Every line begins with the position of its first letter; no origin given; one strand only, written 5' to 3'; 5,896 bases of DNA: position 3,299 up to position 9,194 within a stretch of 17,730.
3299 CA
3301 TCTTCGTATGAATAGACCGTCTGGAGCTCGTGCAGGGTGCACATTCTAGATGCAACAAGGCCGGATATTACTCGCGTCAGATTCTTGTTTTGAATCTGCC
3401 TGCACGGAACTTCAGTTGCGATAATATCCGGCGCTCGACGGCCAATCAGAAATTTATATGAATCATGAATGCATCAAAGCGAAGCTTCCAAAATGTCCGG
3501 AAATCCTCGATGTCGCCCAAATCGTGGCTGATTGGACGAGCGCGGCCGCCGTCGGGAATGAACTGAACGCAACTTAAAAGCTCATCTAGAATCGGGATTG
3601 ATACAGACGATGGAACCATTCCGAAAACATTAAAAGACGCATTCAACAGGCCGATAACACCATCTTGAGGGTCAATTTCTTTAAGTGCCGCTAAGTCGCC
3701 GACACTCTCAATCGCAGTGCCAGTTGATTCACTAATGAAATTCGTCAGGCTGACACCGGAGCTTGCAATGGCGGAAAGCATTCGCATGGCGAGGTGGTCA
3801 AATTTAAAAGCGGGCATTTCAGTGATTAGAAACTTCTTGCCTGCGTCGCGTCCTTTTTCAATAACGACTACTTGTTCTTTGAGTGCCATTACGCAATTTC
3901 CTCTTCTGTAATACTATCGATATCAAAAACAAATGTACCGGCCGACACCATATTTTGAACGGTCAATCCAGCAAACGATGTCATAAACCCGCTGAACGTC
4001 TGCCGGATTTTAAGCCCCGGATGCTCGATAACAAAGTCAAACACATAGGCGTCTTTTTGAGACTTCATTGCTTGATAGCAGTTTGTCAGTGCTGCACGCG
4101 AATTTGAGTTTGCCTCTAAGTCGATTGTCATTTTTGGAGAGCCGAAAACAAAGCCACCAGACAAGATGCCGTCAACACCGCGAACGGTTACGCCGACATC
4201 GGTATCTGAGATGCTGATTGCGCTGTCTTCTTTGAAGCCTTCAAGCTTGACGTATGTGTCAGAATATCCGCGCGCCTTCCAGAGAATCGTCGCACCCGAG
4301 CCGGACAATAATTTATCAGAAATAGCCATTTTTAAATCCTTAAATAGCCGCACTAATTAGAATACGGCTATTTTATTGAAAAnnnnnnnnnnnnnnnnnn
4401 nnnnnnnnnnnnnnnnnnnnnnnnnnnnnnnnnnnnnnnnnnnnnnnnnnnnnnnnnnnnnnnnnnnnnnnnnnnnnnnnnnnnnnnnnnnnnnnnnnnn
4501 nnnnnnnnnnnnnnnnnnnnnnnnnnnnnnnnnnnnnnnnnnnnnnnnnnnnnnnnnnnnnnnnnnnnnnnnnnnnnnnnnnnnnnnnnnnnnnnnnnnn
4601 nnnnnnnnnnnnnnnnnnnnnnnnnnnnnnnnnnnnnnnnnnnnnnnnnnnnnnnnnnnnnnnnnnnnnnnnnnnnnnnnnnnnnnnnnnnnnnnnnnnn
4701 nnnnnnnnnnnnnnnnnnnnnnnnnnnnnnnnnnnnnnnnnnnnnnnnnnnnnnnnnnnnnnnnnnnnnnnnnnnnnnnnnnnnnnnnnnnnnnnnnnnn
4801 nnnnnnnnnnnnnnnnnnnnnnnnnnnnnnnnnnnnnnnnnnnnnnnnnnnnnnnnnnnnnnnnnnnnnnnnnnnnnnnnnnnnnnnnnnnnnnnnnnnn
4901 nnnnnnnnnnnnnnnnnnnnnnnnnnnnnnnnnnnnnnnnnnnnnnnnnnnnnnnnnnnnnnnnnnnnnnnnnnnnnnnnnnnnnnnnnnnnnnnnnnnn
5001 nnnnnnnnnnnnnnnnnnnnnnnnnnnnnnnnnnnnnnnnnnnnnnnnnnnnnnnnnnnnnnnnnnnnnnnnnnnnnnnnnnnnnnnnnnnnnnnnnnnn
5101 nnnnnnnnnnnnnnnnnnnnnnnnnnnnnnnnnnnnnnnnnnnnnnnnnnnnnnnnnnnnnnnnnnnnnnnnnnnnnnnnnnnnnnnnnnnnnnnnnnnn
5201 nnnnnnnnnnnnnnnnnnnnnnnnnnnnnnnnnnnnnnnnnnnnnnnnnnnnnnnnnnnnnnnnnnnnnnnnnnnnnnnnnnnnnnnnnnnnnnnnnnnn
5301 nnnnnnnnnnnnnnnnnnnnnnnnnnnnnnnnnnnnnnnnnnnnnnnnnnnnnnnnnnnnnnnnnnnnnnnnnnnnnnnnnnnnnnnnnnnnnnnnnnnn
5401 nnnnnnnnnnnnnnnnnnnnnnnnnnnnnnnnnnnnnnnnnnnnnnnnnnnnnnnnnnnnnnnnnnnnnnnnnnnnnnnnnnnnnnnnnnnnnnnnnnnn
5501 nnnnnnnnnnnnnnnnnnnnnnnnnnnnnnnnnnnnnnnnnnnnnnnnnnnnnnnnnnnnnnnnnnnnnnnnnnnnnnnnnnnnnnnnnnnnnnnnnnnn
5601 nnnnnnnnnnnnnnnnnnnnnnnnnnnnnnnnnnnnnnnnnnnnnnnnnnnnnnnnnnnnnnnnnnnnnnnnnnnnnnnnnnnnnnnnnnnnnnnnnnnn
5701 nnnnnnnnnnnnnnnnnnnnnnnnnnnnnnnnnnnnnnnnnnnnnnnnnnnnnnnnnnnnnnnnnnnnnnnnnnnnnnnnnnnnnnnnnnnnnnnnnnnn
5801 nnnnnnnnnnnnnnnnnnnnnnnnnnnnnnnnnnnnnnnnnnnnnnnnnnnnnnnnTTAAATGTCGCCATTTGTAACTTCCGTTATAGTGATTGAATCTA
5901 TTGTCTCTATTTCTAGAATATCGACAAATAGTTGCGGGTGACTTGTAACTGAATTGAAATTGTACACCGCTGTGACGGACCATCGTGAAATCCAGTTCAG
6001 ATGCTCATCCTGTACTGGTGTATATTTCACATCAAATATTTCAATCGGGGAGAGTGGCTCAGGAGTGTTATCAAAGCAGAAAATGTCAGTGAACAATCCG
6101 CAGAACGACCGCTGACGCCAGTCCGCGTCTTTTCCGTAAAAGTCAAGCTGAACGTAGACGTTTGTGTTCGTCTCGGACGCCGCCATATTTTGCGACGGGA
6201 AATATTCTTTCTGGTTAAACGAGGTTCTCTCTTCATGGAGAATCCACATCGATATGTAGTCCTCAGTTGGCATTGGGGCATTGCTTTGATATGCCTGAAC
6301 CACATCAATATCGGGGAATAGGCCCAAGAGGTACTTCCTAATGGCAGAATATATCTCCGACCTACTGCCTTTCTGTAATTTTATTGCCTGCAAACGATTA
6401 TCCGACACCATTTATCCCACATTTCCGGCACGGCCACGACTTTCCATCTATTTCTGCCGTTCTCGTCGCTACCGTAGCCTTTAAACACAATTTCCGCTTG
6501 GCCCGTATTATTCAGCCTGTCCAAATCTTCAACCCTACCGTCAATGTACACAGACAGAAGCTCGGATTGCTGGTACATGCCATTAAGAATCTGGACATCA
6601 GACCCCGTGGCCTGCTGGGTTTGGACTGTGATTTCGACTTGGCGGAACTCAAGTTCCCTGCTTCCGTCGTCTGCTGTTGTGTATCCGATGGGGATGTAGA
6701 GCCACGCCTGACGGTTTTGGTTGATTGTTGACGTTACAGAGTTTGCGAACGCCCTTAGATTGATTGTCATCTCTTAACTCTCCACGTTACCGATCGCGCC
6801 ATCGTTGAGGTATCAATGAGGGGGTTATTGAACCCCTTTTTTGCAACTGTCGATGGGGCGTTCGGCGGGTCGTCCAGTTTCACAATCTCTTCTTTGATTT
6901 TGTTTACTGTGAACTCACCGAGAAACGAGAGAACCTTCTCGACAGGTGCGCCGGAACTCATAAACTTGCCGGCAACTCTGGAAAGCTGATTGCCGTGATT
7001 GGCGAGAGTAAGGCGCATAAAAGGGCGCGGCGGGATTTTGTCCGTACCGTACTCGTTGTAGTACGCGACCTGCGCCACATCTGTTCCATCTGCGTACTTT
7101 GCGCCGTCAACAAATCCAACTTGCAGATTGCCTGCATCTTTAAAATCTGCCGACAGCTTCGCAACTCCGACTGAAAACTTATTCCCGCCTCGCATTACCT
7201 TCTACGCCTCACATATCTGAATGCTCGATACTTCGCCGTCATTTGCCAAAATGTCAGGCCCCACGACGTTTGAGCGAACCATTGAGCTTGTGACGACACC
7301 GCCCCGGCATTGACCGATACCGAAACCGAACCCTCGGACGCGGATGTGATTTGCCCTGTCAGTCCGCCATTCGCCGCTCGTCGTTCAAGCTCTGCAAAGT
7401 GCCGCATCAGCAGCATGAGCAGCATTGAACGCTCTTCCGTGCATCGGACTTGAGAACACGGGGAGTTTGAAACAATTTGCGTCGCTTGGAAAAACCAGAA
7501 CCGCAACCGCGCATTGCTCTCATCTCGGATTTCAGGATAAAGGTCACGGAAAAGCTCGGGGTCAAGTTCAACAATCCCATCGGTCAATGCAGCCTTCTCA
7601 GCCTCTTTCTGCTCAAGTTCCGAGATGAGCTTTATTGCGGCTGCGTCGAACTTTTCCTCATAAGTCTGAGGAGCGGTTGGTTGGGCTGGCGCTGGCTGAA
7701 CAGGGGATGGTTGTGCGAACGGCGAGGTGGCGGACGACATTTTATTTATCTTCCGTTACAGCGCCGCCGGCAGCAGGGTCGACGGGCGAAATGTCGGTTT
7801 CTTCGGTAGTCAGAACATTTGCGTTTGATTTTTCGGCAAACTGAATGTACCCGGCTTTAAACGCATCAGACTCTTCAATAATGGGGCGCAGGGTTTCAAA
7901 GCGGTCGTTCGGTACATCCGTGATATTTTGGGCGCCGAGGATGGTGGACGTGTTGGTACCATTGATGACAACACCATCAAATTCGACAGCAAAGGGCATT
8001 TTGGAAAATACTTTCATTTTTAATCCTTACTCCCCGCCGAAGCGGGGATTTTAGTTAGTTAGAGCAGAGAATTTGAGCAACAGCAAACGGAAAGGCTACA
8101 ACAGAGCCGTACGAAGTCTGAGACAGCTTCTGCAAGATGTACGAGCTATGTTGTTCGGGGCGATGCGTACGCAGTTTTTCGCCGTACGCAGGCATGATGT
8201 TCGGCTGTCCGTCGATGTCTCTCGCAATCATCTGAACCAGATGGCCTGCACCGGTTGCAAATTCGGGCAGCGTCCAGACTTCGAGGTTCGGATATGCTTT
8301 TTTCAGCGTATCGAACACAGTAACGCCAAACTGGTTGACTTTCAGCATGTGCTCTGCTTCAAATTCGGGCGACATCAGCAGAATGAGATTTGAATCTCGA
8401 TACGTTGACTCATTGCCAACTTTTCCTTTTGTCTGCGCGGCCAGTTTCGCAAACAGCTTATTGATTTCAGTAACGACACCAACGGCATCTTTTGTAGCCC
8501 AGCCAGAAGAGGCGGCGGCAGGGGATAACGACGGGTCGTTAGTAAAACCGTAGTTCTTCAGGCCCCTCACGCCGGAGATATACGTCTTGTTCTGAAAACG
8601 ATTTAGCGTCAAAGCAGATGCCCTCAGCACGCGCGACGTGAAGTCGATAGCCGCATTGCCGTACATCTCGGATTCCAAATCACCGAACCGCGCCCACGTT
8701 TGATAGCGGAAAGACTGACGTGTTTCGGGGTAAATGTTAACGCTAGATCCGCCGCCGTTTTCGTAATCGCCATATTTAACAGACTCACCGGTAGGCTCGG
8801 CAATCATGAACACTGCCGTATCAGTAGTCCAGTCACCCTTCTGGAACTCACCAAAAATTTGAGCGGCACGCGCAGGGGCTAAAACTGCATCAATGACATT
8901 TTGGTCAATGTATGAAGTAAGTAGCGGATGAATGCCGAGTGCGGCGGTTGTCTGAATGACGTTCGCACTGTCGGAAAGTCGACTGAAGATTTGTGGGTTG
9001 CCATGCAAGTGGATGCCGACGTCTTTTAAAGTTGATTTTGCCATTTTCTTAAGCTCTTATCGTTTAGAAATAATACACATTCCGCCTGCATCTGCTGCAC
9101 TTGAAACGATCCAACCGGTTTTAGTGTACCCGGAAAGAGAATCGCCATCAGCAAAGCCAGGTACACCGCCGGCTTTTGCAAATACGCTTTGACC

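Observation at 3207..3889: Programmed -1 frameshift joining the tail assembly chaperone to an 80-codon extension that overlaps the tape measure start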

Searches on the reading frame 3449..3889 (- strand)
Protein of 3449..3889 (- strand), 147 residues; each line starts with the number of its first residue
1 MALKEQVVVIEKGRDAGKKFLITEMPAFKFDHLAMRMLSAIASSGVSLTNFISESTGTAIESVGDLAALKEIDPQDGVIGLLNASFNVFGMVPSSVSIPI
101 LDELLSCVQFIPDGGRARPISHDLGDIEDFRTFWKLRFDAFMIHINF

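Call 9: search_dna_similar(query=window:3449-3889:-, collection=phages, mode=protein, max_rows=40, max_evalue=0.001)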
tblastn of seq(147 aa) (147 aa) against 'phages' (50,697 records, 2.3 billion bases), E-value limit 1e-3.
Records with a match: 101; places in all: 101; records where one place covers at least 80% of the query: 101.
Best place of each record, by identity: <60% 101.
By first word of the organism name: Acinetobacter 69; Aeromonas 9; Burkholderia 7; Klebsiella 6; Pseudomonas 5; Bacteriophage 2; Lambdavirus 1; Pantoea 1; Acetobacter 1.
By host as written in the record: Acinetobacter baumannii 32; - 8; Acinetobacter sp. 5; Klebsiella pneumoniae 4; Aeromonas rivipollensis 4; Burkholderia sp. 4; Pseudomonas syringae 7C 4; Acinetobacter baumannii 02 3; and 33 more.
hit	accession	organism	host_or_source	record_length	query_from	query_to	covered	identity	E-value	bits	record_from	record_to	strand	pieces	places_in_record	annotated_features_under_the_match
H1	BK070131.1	Bacteriophage sp.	Helicobacter pametensis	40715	1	147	100%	44.2%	7e-34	130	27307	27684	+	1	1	hypothetical protein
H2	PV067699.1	Acinetobacter phage Acjo_20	Acinetobacter johnsonii 4883b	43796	1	147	100%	39.2%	2e-22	97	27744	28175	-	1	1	hypothetical protein (x2)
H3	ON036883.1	Acinetobacter phage Scipio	Acinetobacter baumannii strain LUH 5534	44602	2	147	99%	38.1%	7e-16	79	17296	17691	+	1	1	tail assembly chaperone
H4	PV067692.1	Acinetobacter phage Acba_21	Acinetobacter baumannii 14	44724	2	147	99%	37.4%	5e-16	79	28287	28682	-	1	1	hypothetical protein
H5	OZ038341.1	Acinetobacter phage vB_AbaM_Highwayman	-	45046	2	147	99%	37.4%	5e-16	79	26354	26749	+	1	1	tail assembly chaperone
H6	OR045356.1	Acinetobacter phage Ab69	Acinetobacter baumannii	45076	2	147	99%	37.4%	5e-16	79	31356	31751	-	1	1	tail assembly chaperone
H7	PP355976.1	Acinetobacter phage vB_AbaM_YNAF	Acinetobacter baumannii ST2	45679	2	147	99%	37.4%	5e-16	79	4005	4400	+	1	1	tail assembly chaperone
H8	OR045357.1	Acinetobacter phage Ab59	Acinetobacter baumannii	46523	2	147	99%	37.4%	5e-16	79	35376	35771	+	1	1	hypothetical protein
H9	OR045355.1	Acinetobacter phage Ab31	Acinetobacter baumannii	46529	2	147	99%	37.4%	5e-16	79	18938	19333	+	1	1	tail assembly chaperone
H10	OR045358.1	Acinetobacter phage Ab65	Acinetobacter baumannii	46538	2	147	99%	37.4%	5e-16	79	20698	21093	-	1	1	hypothetical protein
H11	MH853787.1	Acinetobacter phage vB_AbaM_IME284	sewage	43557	2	147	99%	37.4%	8e-16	79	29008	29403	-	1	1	hypothetical protein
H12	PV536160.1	Acinetobacter phage RM_A2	Acinetobacter baumannii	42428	2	147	99%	37.4%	9e-16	78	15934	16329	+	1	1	tail assembly chaperone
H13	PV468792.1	Acinetobacter phage RM_A1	Acinetobacter baumannii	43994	2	147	99%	37.4%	9e-16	78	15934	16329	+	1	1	tail assembly chaperone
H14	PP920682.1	Acinetobacter phage P919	Acinetobacter baumannii ZWAb014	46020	2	147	99%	37.4%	9e-16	78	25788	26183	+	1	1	tail assembly chaperone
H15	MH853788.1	Acinetobacter phage vB_AbaM_IME512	sewage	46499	2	147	99%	37.4%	9e-16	78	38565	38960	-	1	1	hypothetical protein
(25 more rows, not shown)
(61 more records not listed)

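Call 10: get_annotated_region(hit=H1, flank=2500)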
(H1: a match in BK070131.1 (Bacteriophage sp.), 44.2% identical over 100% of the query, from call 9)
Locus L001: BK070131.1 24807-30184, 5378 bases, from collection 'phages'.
description: TPA_asm: Bacteriophage sp. isolate Hpametensis12888_1 prophage genomic sequence.
organism: Bacteriophage sp. (NCBI taxid 38018)
taxonomy: Viruses
host: Helicobacter pametensis; source: -; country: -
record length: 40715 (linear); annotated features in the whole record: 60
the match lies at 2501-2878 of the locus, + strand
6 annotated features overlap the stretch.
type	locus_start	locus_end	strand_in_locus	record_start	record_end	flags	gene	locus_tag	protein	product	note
CDS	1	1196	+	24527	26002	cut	-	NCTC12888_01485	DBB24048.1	Protein of putative function (DUF3383)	-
CDS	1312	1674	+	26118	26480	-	-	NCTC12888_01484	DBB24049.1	hypothetical protein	-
CDS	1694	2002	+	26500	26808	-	-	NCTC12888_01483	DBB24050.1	hypothetical protein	-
CDS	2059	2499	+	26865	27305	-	-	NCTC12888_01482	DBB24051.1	hypothetical protein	-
CDS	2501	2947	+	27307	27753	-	-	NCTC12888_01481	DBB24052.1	hypothetical protein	-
CDS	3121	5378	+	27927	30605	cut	-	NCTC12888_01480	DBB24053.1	hypothetical protein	-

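Call 11: get_annotated_region(hit=H2, flank=2500)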
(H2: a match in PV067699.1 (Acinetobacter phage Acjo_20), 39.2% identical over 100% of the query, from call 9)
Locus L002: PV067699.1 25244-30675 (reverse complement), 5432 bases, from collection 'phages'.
description: Acinetobacter phage Acjo_20, complete genome.
organism: Acinetobacter phage Acjo_20 (NCBI taxid 3446600)
taxonomy: Viruses
host: Acinetobacter johnsonii 4883b; source: wastewater; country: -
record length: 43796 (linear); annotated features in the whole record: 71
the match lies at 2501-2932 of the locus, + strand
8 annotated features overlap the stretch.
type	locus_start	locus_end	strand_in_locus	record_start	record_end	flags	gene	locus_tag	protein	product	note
CDS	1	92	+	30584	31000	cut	-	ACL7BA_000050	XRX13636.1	hypothetical protein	-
CDS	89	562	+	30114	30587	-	-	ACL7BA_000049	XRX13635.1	hypothetical protein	-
CDS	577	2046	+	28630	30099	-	-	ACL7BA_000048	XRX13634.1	hypothetical protein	-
CDS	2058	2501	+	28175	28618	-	-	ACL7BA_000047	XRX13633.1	hypothetical protein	-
CDS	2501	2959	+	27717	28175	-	-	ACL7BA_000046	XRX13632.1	hypothetical protein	-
CDS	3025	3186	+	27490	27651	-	-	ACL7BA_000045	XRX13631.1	hypothetical protein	-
CDS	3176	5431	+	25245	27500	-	-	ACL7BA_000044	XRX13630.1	hypothetical protein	-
CDS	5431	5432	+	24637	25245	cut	-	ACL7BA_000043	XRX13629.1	hypothetical protein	-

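Call 12: get_annotated_region(hit=H3, flank=2500)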
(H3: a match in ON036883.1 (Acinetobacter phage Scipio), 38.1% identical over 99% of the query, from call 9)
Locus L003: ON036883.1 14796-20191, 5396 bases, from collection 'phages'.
description: Acinetobacter phage Scipio, complete genome.
organism: Acinetobacter phage Scipio (NCBI taxid 2935726)
taxonomy: Viruses; Duplodnaviria; Heunggongvirae; Uroviricota; Caudoviricetes; Obolenskvirus
host: Acinetobacter baumannii strain LUH 5534; source: sewage water; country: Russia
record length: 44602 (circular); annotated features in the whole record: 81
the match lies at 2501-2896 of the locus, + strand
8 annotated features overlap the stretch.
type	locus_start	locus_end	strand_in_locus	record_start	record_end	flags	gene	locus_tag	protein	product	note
CDS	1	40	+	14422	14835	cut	-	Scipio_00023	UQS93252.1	cysteine protease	-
CDS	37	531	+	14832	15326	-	-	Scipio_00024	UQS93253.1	tail completion protein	-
CDS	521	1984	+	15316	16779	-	-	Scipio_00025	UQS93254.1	tail sheath protein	-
CDS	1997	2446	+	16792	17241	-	-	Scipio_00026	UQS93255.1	tail tube protein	-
CDS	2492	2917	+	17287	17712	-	-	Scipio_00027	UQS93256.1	tail assembly chaperone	-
CDS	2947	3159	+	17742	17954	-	-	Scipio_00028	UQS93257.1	hypothetical protein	-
CDS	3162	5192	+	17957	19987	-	-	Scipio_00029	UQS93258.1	tape measure protein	-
CDS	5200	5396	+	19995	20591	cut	-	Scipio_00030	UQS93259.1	tail tube initiator-like protein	tail tube initiator GpU phage P2-like protein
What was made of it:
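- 3889..4353 (-): Tail tube gene immediately upstream of G (context). PHROG labels the family only 'virion structural protein'; the tube call rests on the weak Pfam hit and on synteny with annotated relatives. The gene at this position is annotated 'tail tube protein' in phage Scipio (call 12).
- Relatives are annotated this way: Scipio_00028 and Acjo_20 ACL7BA_000045 are listed as 'hypothetical protein' (calls 11, 12).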

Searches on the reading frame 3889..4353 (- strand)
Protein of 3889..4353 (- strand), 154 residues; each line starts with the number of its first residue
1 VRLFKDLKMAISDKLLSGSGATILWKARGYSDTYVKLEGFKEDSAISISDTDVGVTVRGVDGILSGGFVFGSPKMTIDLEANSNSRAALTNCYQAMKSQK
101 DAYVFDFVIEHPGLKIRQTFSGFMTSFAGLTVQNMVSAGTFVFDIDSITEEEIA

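Call 6: search_protein_families(library=pfam, max_evalue=0.1, proteins=[window:3889-4353:-])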
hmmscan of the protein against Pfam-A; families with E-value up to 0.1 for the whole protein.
window:3889-4353:- (154 aa): 1 family
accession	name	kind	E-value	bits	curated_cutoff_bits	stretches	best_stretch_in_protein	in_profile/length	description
PF22764.1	E217_Gp32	-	7.1e-05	22.9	27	1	17-126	4-118/144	Tail fiber protein gp32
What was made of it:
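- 3889..4353 (-): Weak Pfam hit to E217_Gp32 at E 7e-5, below the curated cut-off (call 6).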

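Call 7: search_protein_families(library=phrogs, max_evalue=0.01, proteins=[window:3889-4353:-])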
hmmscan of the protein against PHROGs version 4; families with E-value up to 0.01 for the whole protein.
window:3889-4353:- (154 aa): 2 families
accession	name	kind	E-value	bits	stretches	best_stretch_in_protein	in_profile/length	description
phrog_1964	-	head and packaging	2e-32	113.4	1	20-153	10-145/146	virion structural protein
phrog_280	-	head and packaging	9e-06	26.7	1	35-151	18-136/143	virion structural protein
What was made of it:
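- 3889..4353 (-): phrog_1964 'virion structural protein' at E 2e-32 (call 7).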

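Call 63: search_protein_families(library=ncbifam, max_evalue=0.1, proteins=[window:3889-4353:-])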
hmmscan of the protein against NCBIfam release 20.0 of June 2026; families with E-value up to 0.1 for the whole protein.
window:3889-4353:- (154 aa): 1 family
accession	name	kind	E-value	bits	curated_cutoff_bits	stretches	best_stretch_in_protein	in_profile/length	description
NF047581.1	gp105_phage_fam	subfamily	0.014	15.2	80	1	36-104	14-80/118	phage structural protein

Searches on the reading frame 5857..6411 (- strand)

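Call 6: search_protein_families(library=pfam, max_evalue=0.1, proteins=[window:5857-6411:-])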
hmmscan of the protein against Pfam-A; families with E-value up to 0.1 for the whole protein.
window:5857-6411:- (184 aa): 1 family
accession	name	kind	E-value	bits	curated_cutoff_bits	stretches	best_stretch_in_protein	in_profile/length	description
PF23961.1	Phage_tail_terminator_9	-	4e-17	62.8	27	1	19-179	2-150/153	Phage neck terminator protein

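Call 7: search_protein_families(library=phrogs, max_evalue=0.01, proteins=[window:5857-6411:-])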
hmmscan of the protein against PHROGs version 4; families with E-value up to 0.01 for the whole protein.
window:5857-6411:- (184 aa): 1 family
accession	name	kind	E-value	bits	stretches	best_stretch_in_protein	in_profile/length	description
phrog_1876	-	unknown function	1.9e-30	106.8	1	16-174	8-169/172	-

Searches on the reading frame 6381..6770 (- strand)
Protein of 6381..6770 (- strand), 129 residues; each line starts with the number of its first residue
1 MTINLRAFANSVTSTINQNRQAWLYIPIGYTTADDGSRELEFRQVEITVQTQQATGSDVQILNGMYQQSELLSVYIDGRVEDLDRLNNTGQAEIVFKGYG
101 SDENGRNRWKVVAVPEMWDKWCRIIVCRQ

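Call 46: search_protein_families(library=phrogs, max_evalue=0.001, proteins=[window:6381-6770:-])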
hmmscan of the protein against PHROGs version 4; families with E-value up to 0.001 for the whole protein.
window:6381-6770:- (129 aa): 1 family
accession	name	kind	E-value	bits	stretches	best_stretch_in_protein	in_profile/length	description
phrog_1912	-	head and packaging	1.7e-31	110.2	1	3-129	1-119/122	head protein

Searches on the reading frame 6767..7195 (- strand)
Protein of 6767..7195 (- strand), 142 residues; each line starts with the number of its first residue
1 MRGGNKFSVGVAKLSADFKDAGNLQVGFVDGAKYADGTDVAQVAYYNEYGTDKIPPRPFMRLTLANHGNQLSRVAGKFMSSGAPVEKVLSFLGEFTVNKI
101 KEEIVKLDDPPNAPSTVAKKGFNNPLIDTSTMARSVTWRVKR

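Call 46: search_protein_families(library=phrogs, max_evalue=0.001, proteins=[window:6767-7195:-])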
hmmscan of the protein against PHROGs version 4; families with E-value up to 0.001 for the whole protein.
window:6767-7195:- (142 aa): 4 families
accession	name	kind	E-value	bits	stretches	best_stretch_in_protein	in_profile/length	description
phrog_222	-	connector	2.4e-41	143.2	1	21-141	134-262/276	tail completion or Neck1 protein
phrog_31120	-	unknown function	0.00012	23.4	1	83-142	30-88/90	-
phrog_5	-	connector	0.00021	22.2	0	36-74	160-200/239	tail completion or Neck1 protein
phrog_17053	-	unknown function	0.00055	21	0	44-74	12-45/59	-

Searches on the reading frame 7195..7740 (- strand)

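Call 46: search_protein_families(library=phrogs, max_evalue=0.001, proteins=[window:7195-7740:-])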
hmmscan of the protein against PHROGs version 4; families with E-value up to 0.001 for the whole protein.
window:7195-7740:- (181 aa): 1 family
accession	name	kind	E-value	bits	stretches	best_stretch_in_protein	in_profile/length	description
phrog_302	-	head and packaging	1e-27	97.5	1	53-177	7-130/155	virion structural protein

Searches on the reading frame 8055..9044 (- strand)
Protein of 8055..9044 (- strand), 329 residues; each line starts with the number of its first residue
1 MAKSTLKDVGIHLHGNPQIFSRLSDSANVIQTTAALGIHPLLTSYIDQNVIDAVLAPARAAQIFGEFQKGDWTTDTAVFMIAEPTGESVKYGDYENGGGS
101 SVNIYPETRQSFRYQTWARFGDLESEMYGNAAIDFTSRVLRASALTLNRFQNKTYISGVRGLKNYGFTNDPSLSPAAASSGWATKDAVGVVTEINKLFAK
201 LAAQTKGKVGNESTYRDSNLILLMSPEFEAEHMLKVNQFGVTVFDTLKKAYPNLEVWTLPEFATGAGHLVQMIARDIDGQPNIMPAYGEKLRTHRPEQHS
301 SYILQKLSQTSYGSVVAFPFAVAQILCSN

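Call 46: search_protein_families(library=phrogs, max_evalue=0.001, proteins=[window:8055-9044:-])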
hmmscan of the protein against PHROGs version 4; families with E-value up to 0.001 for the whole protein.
window:8055-9044:- (329 aa): 1 family
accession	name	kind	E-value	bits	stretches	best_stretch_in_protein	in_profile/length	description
phrog_264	-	head and packaging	7.3e-49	167.4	1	31-325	23-318/321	major head protein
